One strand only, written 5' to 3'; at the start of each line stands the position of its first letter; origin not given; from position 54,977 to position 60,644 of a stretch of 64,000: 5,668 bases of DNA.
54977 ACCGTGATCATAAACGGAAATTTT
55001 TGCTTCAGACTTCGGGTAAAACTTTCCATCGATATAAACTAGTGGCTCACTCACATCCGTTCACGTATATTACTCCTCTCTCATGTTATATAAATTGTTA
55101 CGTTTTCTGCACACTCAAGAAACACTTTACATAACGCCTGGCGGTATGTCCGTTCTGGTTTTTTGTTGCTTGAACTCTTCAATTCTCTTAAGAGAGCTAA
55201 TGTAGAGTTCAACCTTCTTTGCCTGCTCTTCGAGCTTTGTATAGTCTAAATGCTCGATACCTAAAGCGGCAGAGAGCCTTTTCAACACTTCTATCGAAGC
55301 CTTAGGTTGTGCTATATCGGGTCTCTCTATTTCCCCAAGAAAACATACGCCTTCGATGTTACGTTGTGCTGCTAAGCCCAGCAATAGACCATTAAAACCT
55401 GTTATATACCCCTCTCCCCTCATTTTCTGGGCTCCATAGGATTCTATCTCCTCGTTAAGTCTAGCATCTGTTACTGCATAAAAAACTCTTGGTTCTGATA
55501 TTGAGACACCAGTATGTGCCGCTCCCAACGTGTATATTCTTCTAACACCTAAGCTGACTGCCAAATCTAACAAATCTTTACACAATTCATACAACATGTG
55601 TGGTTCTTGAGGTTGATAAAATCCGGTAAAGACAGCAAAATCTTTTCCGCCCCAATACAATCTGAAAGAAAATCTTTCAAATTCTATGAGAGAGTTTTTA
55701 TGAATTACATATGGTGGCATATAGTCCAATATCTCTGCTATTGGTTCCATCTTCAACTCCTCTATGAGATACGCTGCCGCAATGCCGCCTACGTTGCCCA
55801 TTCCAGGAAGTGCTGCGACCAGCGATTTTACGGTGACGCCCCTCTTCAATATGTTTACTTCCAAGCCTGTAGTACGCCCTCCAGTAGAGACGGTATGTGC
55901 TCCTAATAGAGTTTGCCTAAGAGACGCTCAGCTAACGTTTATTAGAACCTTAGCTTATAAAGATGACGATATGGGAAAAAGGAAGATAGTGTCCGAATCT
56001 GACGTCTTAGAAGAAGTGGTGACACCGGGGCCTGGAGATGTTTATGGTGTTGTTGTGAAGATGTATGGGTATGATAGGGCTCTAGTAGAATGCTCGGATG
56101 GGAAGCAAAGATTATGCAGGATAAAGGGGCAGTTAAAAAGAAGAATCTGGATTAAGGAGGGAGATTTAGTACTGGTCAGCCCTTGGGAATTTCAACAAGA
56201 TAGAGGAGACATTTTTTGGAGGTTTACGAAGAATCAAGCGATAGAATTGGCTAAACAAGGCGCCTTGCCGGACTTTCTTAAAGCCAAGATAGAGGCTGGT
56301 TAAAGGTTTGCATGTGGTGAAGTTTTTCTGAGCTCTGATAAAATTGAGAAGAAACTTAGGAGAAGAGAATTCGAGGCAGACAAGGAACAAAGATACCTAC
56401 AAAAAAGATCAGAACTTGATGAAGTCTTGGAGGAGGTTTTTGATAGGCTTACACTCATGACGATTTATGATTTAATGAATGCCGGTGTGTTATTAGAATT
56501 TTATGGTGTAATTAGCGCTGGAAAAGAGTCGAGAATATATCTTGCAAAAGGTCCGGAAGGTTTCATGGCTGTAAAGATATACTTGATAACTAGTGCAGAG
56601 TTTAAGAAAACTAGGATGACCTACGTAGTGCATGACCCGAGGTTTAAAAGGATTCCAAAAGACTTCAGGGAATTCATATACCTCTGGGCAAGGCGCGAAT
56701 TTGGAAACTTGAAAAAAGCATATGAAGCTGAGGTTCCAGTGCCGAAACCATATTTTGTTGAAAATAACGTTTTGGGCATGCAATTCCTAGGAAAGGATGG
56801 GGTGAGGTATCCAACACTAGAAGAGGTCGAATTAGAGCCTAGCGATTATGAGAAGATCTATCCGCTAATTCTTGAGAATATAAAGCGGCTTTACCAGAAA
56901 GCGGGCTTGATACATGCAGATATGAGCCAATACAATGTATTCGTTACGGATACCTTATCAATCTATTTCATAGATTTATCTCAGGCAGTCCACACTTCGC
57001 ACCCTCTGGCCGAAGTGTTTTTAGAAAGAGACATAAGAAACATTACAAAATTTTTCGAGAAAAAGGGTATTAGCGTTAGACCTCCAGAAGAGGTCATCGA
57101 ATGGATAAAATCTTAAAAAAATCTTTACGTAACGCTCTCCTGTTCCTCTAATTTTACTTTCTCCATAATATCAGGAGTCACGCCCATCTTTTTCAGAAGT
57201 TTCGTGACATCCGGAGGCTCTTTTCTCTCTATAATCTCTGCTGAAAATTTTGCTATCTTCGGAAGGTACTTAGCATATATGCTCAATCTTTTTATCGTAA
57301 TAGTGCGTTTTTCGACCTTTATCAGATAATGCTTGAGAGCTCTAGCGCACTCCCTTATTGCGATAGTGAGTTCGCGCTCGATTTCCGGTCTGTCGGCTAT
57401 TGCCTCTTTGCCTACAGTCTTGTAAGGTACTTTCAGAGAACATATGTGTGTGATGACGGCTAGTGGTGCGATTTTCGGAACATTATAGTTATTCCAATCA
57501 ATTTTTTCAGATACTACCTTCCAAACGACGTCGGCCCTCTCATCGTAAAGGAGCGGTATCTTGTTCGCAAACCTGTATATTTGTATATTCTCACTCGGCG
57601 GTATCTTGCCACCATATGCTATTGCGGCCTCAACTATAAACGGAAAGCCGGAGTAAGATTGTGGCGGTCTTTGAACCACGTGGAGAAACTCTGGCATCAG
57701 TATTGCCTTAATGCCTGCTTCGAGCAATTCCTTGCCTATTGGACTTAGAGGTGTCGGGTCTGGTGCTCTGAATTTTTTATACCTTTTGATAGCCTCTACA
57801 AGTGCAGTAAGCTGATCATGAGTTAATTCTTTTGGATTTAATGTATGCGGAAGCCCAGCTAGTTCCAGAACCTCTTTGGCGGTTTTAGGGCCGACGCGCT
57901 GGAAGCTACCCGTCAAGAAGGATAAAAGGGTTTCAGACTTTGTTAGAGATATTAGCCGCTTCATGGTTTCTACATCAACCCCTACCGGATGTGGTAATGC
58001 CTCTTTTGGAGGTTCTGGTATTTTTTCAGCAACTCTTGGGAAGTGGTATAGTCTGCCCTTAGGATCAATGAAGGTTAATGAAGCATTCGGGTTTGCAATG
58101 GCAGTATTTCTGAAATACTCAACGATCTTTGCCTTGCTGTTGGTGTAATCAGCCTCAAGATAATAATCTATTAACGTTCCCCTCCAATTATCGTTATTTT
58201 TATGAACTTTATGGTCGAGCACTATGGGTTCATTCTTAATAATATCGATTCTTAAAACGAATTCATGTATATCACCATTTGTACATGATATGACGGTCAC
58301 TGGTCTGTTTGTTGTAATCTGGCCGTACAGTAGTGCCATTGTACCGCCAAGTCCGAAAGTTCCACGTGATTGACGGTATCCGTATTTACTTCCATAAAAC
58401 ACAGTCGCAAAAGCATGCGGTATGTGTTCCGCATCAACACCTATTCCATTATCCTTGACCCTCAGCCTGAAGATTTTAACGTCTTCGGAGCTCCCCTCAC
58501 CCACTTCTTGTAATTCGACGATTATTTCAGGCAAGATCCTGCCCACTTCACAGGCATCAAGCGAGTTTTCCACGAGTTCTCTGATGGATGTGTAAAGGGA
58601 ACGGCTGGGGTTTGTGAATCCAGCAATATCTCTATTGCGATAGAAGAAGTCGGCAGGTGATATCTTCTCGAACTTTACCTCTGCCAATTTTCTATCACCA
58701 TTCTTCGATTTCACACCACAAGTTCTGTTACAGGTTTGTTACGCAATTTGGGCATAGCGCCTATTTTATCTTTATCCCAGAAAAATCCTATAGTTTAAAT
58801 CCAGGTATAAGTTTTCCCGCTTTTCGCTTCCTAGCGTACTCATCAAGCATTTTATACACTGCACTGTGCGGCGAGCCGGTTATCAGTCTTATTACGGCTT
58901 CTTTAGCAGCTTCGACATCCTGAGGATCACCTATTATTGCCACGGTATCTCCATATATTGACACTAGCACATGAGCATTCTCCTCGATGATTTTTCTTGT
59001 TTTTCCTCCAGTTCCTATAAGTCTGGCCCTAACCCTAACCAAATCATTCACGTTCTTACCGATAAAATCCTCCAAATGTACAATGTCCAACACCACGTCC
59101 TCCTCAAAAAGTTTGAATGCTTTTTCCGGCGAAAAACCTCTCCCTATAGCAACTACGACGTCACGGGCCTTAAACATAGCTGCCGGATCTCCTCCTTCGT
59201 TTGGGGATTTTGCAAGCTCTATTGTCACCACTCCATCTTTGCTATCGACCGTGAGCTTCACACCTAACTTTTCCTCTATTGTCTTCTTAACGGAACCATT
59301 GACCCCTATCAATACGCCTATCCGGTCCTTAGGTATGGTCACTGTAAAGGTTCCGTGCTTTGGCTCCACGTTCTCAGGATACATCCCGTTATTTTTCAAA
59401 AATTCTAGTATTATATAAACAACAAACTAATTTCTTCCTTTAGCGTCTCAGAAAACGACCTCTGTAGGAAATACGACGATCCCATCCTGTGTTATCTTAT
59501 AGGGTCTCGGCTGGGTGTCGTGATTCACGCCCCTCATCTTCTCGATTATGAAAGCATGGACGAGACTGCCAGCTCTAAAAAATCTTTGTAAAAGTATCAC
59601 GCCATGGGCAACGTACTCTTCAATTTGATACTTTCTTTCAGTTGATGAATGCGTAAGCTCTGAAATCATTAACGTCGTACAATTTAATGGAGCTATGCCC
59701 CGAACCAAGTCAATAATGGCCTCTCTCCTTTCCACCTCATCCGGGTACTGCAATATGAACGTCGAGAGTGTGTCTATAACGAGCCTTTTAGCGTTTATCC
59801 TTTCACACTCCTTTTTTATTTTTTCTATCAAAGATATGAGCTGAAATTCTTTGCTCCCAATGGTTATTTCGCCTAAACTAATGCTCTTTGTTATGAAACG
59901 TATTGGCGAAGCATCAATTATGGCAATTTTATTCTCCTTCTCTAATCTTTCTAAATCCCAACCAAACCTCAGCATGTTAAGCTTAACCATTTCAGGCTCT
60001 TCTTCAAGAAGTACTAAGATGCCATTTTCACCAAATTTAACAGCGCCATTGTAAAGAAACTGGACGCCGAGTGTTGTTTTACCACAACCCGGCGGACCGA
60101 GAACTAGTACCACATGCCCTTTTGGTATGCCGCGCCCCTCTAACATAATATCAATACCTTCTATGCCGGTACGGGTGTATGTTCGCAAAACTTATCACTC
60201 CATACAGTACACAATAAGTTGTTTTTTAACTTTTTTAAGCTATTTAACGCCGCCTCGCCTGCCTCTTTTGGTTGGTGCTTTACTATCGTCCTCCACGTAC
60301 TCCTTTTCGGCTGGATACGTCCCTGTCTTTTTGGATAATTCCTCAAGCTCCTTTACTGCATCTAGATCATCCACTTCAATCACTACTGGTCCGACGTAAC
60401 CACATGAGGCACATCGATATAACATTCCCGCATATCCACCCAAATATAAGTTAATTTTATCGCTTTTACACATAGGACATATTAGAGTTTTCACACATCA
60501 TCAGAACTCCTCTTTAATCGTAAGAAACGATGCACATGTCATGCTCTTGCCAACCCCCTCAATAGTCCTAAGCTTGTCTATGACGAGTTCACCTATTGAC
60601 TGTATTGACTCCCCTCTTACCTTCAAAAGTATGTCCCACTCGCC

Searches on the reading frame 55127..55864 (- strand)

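Call 9: search_protein_families(library=pfam, proteins=[window:55127-55864:-], max_evalue=0.1)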
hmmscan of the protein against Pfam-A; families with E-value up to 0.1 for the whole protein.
window:55127-55864:- (245 aa): 1 family
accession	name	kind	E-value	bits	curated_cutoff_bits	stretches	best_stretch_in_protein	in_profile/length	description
PF09754.15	PAC2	-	6.7e-44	150.7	25.8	1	15-225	1-214/215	PAC2 family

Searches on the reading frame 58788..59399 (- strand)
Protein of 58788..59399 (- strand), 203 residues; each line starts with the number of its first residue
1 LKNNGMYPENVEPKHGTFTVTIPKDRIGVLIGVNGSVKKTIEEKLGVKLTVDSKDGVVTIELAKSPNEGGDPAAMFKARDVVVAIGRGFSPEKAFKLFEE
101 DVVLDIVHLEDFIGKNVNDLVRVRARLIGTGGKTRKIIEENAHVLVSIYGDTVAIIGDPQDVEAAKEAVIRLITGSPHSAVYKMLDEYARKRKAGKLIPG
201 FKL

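Call 3: search_protein_families(library=pfam, proteins=[window:58788-59399:-], max_evalue=1)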
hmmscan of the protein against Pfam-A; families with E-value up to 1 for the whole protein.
window:58788-59399:- (203 aa): 10 families
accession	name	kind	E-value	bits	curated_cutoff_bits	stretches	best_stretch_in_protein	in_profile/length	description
PF00013.35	KH_1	-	1.8e-14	53.6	21.5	2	17-78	1-60/66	KH domain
PF21800.4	KH_KRR1_2nd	-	8e-09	35.8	27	1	104-173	3-71/91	KRR1 small subunit processome component, second KH domain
PF22891.2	KH_PNO1_2nd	-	3.2e-08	34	27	1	116-187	14-85/90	Eukaryotic type KH-domain (KH-domain type I) (327.11.2)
PF17903.8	KH_KRR1_1st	-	9e-08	32.6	23.4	1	17-99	2-80/81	Krr1 KH1 domain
PF22675.2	KH-I_KHDC4-BBP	-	0.00013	22.2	30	1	122-164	6-48/76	KHDC4/BBP-like, KH-domain type I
PF07650.23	KH_2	-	0.016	15.5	22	1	12-54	21-64/78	KH domain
PF02080.26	TrkA_C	-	0.047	14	27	1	113-167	13-68/71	TrkA-C domain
PF00766.25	ETF_alpha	-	0.08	13.4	27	1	78-100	4-26/81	Electron transfer flavoprotein FAD-binding domain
PF13083.13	KH_KhpA-B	-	0.1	13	32.1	0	11-37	24-50/73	KhpA/KhpB, KH domain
PF24668.1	KH_Vigilin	-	0.19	11.7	27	0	151-171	25-45/50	Vigilin KH domain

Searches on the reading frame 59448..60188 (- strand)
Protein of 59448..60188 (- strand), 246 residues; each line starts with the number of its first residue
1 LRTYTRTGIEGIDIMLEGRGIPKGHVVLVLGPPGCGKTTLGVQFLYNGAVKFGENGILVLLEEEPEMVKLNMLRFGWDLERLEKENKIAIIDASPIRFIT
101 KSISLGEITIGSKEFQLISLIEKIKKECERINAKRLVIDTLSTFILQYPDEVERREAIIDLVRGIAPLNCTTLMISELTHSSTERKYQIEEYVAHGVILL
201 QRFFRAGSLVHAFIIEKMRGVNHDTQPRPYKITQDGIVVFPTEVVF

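Call 3: search_protein_families(library=pfam, proteins=[window:59448-60188:-], max_evalue=1)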
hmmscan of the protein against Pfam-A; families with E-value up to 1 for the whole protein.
window:59448-60188:- (246 aa): 24 families
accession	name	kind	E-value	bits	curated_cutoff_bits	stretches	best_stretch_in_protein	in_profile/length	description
PF06745.19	ATPase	-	3.3e-64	216.9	26.6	1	6-242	2-229/231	KaiC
PF13481.12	AAA_25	-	0.00017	21.7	27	1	21-147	30-158/195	AAA domain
PF20720.3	nSTAND3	-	0.00025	21.2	27.2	1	23-47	16-40/155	Novel STAND NTPase 3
PF03796.21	DnaB_C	-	0.00039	20.3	27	1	7-185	4-185/255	DnaB-like helicase C terminal domain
PF00154.27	RecA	-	0.00042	20.3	27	1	7-47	35-75/262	recA bacterial DNA recombination protein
PF13238.12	AAA_18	-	0.011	16.6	29.4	1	27-44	1-18/128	AAA domain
PF00005.33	ABC_tran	-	0.013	16.5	25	1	21-40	8-27/137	ABC transporter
PF13191.12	AAA_16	-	0.015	16.2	32.6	1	16-45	16-45/167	AAA ATPase domain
PF00004.35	AAA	-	0.02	15.8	21.2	1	27-41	1-15/131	ATPase family associated with various cellular activities (AAA)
PF01637.24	ATPase_2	-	0.024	14.9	33.2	1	24-155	20-149/225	ATPase domain predominantly from Archaea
PF13479.12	AAA_24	-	0.024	14.9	27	1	25-146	3-78/195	AAA domain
PF13173.12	AAA_14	-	0.039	14.4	27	1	25-92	3-69/129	AAA domain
PF03215.21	Rad17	-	0.047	14.1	23.8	1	21-40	40-61/186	Rad17 P-loop domain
PF01078.27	Mg_chelatase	-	0.05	13.4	20.3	1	24-41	22-39/207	Magnesium chelatase, subunit ChlI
PF01443.25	Viral_helicase1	-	0.052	13.8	21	1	28-92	2-66/228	Viral superfamily 1 RNA helicase core domain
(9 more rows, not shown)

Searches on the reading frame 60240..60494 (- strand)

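Call 3: search_protein_families(library=pfam, proteins=[window:60240-60494:-], max_evalue=1)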
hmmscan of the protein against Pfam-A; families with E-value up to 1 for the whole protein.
window:60240-60494:- (84 aa): 8 families
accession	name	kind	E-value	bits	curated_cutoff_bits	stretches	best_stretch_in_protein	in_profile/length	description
PF12760.12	Zn_ribbon_IS1595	-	0.051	14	25.4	1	5-33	20-45/46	Transposase zinc-ribbon domain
PF12172.15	zf-ChsH2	-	0.072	13.3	23.2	0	25-34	11-20/37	ChsH2, rubredoxin-like zinc ribbon domain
PF18073.7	Zn_ribbon_LapB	-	0.09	12.9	25.7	1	26-36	1-11/28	Rubredoxin metal binding domain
PF21349.2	RUBY_RBDX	-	0.11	12.5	26.5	0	26-34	1-9/30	Rubrerythrin, rubredoxin-like domain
PF09526.16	DUF2387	-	0.16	12.5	25.9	1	5-50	10-51/72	Probable metal-binding protein (DUF2387)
PF08800.15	BT4734-like_N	-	0.17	12.5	22.4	1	31-61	25-55/134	BT4734-like, N-terminal domain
PF23458.2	DUF7130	-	0.22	11.9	35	0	20-36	48-64/89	Domain of unknown function (DUF7130)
PF08271.17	Zn_Ribbon_TF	-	0.76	9.8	29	0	5-34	2-28/43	TFIIB zinc-binding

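Call 4: search_protein_families(library=ncbifam, proteins=[window:60240-60494:-], max_evalue=1)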
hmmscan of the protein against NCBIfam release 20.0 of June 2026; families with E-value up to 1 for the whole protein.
window:60240-60494:- (84 aa): 7 families
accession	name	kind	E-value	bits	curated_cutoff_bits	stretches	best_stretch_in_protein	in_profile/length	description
NF011481.0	PRK14890.1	equivalog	0.011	15.8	61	1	4-36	28-61/61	putative Zn-ribbon RNA-binding protein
NF041070.1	carrier_LysW_Arch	domain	0.066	13.3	75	1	2-52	2-50/57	alpha-aminoadipate/glutamate carrier protein LysW/ArgW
TIGR01384.1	TFS_arch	equivalog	0.1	13.3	64.75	1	6-58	3-48/101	transcription factor S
NF050000.1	IS1_IS1595_Zn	domain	0.1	13.2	28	0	6-14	1-9/34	IS1/IS1595 family N-terminal zinc-binding domain-containing protein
NF048018.1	IS256_N_4Cys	domain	0.13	12.9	27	0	6-14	2-10/31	transposase-like zinc-binding domain-containing protein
NF047912.1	ECs_2282_CxxC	subfamily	0.39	10.7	37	0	3-34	2-36/60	ECs_2282 family putative zinc-binding protein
NF041909.1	HVO_2753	equivalog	0.52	10.2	80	0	6-36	29-59/59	HVO_2753 family zinc finger protein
